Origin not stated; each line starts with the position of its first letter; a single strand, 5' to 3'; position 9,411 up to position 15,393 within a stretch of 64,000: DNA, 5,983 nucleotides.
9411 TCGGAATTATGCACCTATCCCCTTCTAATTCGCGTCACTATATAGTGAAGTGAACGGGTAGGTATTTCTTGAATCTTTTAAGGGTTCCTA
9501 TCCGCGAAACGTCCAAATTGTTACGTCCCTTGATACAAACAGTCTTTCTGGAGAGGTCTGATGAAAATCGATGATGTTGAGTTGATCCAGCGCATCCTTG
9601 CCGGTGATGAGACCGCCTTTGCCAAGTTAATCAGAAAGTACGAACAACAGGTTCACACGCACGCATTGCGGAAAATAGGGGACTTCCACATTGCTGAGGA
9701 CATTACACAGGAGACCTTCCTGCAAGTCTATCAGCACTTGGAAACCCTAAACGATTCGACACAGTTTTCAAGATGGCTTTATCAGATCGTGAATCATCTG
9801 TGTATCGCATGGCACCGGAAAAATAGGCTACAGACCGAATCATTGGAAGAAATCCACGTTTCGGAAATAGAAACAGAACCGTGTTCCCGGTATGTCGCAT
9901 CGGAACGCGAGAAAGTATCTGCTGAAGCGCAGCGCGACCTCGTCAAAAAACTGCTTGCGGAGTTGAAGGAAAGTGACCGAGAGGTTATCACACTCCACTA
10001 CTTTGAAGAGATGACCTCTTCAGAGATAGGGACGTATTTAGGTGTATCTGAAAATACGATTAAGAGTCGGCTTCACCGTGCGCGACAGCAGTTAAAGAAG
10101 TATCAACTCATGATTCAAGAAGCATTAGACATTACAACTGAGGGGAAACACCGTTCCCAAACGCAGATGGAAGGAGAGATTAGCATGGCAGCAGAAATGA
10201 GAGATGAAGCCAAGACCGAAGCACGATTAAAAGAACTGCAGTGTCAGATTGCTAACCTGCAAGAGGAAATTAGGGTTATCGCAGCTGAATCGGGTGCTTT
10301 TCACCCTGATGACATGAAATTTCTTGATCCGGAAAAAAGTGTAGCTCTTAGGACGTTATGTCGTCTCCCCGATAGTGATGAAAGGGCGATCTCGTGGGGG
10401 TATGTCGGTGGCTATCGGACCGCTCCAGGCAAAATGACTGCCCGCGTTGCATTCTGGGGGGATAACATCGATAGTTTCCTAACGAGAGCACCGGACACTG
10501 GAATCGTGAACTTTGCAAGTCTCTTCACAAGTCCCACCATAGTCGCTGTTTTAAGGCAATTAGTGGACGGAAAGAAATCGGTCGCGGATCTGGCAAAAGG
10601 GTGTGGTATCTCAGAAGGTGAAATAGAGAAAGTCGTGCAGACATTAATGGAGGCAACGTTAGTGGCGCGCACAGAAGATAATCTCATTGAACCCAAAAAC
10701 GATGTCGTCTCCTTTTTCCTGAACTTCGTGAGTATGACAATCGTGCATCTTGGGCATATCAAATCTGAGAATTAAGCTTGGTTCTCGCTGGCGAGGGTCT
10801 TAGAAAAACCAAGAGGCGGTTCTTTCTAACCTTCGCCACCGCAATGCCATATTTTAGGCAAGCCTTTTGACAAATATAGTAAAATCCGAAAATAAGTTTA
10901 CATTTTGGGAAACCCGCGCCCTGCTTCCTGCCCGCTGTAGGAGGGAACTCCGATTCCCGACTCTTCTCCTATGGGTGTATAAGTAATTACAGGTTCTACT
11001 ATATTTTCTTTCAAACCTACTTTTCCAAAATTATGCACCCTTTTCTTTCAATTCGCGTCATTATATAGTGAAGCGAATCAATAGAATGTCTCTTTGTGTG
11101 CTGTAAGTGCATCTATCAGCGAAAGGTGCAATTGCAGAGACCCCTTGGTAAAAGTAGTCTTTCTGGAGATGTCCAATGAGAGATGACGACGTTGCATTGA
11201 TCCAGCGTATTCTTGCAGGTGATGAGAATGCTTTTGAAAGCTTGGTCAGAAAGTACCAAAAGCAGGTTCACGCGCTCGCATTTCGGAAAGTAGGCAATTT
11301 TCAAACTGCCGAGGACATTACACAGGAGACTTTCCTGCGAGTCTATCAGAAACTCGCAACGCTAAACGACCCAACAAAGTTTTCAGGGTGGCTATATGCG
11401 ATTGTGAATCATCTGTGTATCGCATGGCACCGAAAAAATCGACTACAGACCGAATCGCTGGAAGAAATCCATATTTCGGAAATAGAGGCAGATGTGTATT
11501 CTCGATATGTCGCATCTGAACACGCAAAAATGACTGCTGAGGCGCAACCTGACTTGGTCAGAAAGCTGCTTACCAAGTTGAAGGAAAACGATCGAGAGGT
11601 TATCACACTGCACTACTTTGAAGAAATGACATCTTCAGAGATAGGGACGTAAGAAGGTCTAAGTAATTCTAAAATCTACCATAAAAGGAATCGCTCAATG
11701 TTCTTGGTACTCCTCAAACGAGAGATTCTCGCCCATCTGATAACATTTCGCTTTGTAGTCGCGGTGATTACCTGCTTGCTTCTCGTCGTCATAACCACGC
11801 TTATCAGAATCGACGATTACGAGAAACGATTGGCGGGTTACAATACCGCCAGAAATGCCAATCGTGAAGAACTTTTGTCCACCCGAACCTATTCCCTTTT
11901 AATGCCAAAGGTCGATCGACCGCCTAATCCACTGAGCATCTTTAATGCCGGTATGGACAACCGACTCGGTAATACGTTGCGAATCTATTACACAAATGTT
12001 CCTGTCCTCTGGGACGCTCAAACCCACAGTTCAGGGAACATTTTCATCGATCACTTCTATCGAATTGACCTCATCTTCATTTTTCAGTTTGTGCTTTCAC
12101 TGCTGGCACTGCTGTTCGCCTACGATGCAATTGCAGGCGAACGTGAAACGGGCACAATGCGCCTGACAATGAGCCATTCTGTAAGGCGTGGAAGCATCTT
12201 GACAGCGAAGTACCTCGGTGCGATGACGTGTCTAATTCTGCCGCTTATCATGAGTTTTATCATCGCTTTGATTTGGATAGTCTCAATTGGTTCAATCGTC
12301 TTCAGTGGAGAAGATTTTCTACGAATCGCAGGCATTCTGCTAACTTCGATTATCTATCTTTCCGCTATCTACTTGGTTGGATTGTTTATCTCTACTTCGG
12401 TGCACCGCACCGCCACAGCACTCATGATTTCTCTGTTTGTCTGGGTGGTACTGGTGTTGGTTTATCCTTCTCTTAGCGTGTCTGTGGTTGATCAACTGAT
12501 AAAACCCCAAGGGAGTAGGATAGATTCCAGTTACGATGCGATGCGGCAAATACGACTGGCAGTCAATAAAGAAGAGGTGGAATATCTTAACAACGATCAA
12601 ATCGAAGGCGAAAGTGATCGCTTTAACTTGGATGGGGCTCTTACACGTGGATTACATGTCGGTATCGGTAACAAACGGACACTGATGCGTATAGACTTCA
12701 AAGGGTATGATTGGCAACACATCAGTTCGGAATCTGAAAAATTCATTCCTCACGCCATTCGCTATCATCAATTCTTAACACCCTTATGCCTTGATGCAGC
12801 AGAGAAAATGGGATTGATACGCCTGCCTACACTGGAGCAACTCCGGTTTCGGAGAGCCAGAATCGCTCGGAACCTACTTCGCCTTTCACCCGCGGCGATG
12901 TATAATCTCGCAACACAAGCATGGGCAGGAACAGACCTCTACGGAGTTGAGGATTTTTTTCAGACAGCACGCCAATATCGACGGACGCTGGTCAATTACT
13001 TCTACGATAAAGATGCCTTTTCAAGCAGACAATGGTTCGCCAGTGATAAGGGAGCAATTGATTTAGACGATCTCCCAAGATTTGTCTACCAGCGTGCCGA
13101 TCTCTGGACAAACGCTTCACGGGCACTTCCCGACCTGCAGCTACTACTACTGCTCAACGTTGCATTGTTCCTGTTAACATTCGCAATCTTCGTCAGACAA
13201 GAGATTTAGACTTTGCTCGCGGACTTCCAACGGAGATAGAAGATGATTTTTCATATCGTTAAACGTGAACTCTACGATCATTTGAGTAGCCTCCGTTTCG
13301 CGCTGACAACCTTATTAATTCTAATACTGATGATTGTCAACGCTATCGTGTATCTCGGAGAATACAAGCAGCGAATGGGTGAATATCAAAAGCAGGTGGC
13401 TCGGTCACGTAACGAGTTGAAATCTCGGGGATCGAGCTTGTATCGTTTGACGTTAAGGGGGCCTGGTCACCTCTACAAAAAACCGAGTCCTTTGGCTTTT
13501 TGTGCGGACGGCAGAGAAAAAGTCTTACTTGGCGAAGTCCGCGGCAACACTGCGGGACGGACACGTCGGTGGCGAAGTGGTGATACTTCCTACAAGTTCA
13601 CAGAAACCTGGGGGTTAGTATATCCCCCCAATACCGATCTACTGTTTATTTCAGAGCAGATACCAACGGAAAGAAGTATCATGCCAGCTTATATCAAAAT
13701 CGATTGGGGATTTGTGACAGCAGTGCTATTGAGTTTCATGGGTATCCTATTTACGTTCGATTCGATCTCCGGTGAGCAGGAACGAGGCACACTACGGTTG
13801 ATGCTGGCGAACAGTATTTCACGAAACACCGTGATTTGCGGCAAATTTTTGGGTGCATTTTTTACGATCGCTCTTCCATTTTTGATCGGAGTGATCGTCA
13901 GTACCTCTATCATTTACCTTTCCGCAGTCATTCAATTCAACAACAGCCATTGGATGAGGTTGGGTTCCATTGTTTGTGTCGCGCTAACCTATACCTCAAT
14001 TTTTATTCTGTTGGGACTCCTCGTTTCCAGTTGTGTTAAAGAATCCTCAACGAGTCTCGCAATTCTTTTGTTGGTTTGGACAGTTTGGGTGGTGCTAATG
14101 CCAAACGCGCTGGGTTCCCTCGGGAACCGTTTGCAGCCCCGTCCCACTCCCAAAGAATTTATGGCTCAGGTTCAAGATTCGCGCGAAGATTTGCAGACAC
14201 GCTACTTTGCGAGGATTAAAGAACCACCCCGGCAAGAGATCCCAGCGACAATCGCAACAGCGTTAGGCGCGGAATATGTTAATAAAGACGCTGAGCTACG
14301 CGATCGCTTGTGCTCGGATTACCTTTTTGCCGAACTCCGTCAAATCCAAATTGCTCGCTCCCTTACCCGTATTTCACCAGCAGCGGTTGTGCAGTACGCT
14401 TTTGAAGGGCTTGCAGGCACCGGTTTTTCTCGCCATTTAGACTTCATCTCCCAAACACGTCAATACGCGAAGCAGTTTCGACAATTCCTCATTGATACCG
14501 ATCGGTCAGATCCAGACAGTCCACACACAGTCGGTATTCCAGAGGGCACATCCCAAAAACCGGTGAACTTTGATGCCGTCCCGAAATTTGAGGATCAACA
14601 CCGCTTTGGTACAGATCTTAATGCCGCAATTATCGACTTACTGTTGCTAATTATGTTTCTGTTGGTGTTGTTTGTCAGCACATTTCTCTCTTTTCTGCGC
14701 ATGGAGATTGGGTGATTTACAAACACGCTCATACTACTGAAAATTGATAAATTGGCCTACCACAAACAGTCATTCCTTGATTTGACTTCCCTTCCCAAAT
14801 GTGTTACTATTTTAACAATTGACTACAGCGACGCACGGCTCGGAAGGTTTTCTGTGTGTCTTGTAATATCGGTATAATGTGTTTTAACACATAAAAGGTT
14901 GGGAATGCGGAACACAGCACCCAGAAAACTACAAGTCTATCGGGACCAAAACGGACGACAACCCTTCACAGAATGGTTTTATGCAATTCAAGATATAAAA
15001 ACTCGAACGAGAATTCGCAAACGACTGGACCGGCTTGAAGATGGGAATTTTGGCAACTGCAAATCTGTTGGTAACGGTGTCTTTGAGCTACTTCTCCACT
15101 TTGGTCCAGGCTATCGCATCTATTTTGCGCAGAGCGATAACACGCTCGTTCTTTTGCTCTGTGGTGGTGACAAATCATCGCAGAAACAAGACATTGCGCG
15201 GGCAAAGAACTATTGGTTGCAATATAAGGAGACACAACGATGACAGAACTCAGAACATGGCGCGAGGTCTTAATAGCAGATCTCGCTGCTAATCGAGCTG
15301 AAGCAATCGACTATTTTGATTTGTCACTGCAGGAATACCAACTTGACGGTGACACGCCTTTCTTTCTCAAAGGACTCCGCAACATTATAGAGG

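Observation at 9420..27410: Candidate ECF-sigma export regulon defined by three copies of one promoter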

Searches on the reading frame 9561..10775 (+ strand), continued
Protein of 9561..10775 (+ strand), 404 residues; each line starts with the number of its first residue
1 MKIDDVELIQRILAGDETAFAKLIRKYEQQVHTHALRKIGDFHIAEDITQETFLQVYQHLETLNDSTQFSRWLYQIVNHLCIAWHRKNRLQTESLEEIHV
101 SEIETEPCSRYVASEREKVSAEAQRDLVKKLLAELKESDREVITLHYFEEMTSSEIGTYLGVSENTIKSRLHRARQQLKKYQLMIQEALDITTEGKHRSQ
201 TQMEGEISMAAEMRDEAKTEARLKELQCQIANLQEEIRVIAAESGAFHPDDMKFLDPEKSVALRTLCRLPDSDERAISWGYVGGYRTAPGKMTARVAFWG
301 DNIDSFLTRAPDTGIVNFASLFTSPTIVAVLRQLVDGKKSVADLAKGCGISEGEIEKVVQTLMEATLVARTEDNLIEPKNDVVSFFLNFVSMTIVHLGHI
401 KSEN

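Call 67: find_encoding_contigs(protein=P0003, flank=10000, max_places=2)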
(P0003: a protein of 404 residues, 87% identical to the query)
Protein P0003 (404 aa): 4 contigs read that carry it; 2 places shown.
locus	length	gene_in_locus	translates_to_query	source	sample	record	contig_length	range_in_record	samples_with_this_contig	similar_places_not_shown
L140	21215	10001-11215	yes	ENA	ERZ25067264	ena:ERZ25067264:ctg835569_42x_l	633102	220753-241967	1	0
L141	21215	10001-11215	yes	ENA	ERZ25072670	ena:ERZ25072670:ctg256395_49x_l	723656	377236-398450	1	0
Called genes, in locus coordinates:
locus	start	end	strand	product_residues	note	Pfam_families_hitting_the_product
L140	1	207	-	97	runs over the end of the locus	PF20434:BD-FAE (weak)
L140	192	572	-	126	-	-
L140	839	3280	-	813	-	PF14470:bPH_3 (weak), PF00664:ABC_membrane, PF00005:ABC_tran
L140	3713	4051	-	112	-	-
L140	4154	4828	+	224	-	PF00376:MerR, PF12728:HTH_17 (weak), PF13411:MerR_1, PF00239:Resolvase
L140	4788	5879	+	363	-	PF12323:HTH_OrfB_IS605 (weak), PF01385:OrfB_IS605, PF07282:Cas12f1-like_TNB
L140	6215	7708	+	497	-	PF01663:Phosphodiest, PF00884:Sulfatase (weak)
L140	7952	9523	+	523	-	PF07638:Sigma70_ECF (weak), PF04542:Sigma70_r2, PF04545:Sigma70_r4, PF08281:Sigma70_r4_2, PF01259:SAICAR_synt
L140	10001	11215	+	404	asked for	PF07638:Sigma70_ECF, PF04542:Sigma70_r2, PF08281:Sigma70_r4_2, PF04545:Sigma70_r4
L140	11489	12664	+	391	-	PF07638:Sigma70_ECF, PF04542:Sigma70_r2, PF04545:Sigma70_r4, PF08281:Sigma70_r4_2, PF12840:HTH_20 (faint)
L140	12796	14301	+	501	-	PF12679:ABC2_membrane_2, PF12698:ABC2_membrane_3, PF10920:DUF2705, PF12730:ABC2_membrane_4 (weak), PF13346:ABC2_membrane_5 (weak), PF12040:DUF3526 (weak)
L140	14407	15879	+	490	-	PF12679:ABC2_membrane_2, PF12698:ABC2_membrane_3 (weak), PF12040:DUF3526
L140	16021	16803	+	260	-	PF01048:PNP_UDP_1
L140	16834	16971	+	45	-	-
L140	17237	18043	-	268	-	PF13385:Laminin_G_3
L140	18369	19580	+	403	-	PF01385:OrfB_IS605, PF07282:Cas12f1-like_TNB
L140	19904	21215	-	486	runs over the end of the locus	PF07364:DUF1485, PF07171:MlrC_C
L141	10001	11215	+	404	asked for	PF07638:Sigma70_ECF, PF04542:Sigma70_r2, PF08281:Sigma70_r4_2, PF04545:Sigma70_r4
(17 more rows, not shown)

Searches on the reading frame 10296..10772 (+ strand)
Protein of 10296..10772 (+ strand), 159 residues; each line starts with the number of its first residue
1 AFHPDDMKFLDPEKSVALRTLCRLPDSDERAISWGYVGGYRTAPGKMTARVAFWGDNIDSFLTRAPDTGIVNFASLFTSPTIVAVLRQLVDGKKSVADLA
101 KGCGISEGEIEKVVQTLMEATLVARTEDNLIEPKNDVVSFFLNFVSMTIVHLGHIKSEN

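Call 50: search_solved_structures(query=window:10296-10772:+, max_evalue=10)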
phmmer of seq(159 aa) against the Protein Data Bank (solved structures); distinct sequences matched with E-value up to 10: 6.
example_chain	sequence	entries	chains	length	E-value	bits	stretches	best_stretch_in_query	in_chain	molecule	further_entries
1r22_A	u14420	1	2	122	0.18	14.9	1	69-124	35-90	Transcriptional repressor smtB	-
3bdy_L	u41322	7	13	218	0.54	13.4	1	20-60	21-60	Fab Fragment -Light Chain | Fab Fragment-Light Chain | anti-VEGF-A Fab fragment bH1 light chain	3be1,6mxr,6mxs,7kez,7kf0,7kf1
1r1t_A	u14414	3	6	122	0.94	12.6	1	69-124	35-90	Transcriptional repressor smtB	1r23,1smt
6my4_L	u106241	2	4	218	0.98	12.5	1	20-60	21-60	anti-VEGF-A Fab fragment bH1 light chain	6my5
5jlu_A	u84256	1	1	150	1.3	12.1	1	86-130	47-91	Adhesin competence repressor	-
5jls_A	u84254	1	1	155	1.5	11.9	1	86-130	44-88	Adhesin competence repressor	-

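Call 80: find_homologous_proteins(query=window:10296-10772:+, max_evalue=0.001)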
Query seq(159 aa) (159 aa): 104 proteins with E <= 0.001 among 133 candidates.
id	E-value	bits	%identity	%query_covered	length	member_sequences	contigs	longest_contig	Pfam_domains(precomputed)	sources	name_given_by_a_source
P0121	2.1e-83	296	84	100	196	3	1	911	-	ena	-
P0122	1.3e-81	290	81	99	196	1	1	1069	-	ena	-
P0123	1.6e-81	290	82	99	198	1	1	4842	-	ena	-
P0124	9.3e-79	281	82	99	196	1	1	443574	-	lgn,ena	-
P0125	4.4e-78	278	80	99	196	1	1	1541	-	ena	-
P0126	4.9e-73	262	83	92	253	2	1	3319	-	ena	-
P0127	2.7e-69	250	77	95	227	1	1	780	-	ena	-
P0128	1.1e-68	248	71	99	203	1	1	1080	-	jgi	-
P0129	2.1e-67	244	70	100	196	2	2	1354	-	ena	-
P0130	3.2e-66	240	73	94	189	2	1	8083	-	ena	-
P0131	3.7e-66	240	72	97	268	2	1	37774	PF04545.23,PF13404.13,PF08281.19,PF04297.21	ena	-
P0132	3.6e-64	233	68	99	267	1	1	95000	PF04545.23,PF08281.19,PF04297.21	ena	-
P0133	2.1e-63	231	69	93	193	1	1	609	-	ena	-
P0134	1.0e-62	228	67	98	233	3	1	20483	-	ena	-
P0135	6.3e-62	226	68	99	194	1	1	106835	PF01978.26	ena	-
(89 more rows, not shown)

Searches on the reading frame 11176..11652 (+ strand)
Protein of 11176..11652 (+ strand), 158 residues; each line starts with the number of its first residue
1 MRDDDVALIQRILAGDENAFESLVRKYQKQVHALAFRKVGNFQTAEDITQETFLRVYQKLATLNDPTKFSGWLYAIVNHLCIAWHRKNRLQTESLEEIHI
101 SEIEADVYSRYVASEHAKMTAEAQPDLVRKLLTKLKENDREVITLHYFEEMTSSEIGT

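Call 7: search_protein_families(library=pfam, proteins=[window:11176-11652:+])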
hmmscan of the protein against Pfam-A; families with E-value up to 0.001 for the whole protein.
window:11176-11652:+ (158 aa): 5 families
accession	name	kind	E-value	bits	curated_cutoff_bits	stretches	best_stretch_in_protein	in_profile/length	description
PF04542.20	Sigma70_r2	-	1.2e-17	63.9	24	1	23-89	1-69/71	Sigma-70 region 2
PF08281.18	Sigma70_r4_2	-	4.8e-06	26.6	25.7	1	127-156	3-32/54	Sigma-70, region 4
PF04545.22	Sigma70_r4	-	3.1e-05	23.8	24.1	1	132-157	2-27/50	Sigma-70, region 4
PF07638.17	Sigma70_ECF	-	0.00039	20.8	21.1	1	7-157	6-158/185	ECF sigma factor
PF25398.1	CUX1_N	-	0.00042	20.7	27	1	18-68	64-106/116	CUX1-like, N-terminal tRNA-binding arm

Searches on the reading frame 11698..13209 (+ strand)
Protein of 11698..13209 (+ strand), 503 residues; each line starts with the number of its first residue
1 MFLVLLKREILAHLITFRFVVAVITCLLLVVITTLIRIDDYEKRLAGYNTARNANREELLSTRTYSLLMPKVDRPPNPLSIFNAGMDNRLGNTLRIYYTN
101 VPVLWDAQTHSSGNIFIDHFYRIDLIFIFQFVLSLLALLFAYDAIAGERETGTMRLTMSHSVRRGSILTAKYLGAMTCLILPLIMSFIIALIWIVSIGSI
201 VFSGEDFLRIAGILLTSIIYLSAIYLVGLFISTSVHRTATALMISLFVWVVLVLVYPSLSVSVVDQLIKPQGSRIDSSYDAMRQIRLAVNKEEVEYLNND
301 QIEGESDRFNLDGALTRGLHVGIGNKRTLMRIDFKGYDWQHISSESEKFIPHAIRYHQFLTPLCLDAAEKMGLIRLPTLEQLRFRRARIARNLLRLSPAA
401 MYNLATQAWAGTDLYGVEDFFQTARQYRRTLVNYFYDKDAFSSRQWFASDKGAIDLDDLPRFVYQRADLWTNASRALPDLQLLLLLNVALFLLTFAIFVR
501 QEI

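Call 7: search_protein_families(library=pfam, proteins=[window:11698-13209:+])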
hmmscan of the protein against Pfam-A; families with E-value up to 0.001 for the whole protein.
window:11698-13209:+ (503 aa): 5 families
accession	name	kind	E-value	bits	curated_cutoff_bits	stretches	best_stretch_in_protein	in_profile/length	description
PF12679.13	ABC2_membrane_2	-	4.8e-25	88.8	27.2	1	77-408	72-241/283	ABC-2 family transporter protein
PF12698.13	ABC2_membrane_3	-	8.8e-08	32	31.6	1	97-255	142-285/347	ABC-2 family transporter protein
PF12040.14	DUF3526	-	3.4e-07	31.5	25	1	384-465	69-144/144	Domain of unknown function (DUF3526)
PF13346.12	ABC2_membrane_5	-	0.00048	20.2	25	1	121-255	31-163/205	ABC-2 family transporter protein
PF12730.13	ABC2_membrane_4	-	0.0008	19.9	27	1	104-249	30-176/179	ABC-2 family transporter protein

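Call 58: search_protein_families(library=ncbifam, proteins=[window:11698-13206:+], max_evalue=0.00001)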
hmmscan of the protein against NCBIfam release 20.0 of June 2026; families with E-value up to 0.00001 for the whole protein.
window:11698-13206:+ (503 aa): 1 family
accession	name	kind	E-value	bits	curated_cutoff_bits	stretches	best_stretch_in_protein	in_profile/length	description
TIGR03518.1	ABC_perm_GldF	equivalog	1.1e-07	32.1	288.5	1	114-265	41-191/240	gliding motility-associated ABC transporter permease subunit GldF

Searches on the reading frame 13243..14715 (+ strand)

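Call 7: search_protein_families(library=pfam, proteins=[window:13243-14715:+])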
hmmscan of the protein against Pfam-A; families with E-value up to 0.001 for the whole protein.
window:13243-14715:+ (490 aa): 3 families
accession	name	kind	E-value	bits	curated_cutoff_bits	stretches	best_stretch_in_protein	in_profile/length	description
PF12679.13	ABC2_membrane_2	-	1e-32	114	27.2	1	5-488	3-282/283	ABC-2 family transporter protein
PF12040.14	DUF3526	-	2.7e-09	38.3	25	1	348-417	56-121/144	Domain of unknown function (DUF3526)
PF12698.13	ABC2_membrane_3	-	4.4e-07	29.7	31.6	1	158-281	167-281/347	ABC-2 family transporter protein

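Call 58: search_protein_families(library=ncbifam, proteins=[window:13243-14712:+], max_evalue=0.00001)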
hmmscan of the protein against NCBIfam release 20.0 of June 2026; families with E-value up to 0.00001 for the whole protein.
window:13243-14712:+ (490 aa): 2 families
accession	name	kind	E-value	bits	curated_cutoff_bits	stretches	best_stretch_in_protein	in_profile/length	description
TIGR03518.1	ABC_perm_GldF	equivalog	1.2e-06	28.7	288.5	1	169-275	67-171/240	gliding motility-associated ABC transporter permease subunit GldF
NF041647.1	ABC_perm_CPBP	equivalog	7.5e-06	25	435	1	168-263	206-301/636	ABC transporter permease subunit/CPBP intramembrane protease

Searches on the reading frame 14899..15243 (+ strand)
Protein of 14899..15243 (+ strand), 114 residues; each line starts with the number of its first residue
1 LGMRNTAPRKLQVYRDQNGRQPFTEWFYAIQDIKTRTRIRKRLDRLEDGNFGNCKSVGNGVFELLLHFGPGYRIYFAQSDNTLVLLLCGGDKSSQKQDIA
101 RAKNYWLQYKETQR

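Call 8: search_protein_families(library=pfam, proteins=[window:14899-15243:+])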
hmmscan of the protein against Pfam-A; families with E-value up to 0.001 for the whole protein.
window:14899-15243:+ (114 aa): 1 family
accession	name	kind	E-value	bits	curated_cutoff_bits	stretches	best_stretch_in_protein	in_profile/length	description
PF05973.20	Gp49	-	4.7e-06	27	23.9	1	32-97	7-77/90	Phage derived protein Gp49-like (DUF891)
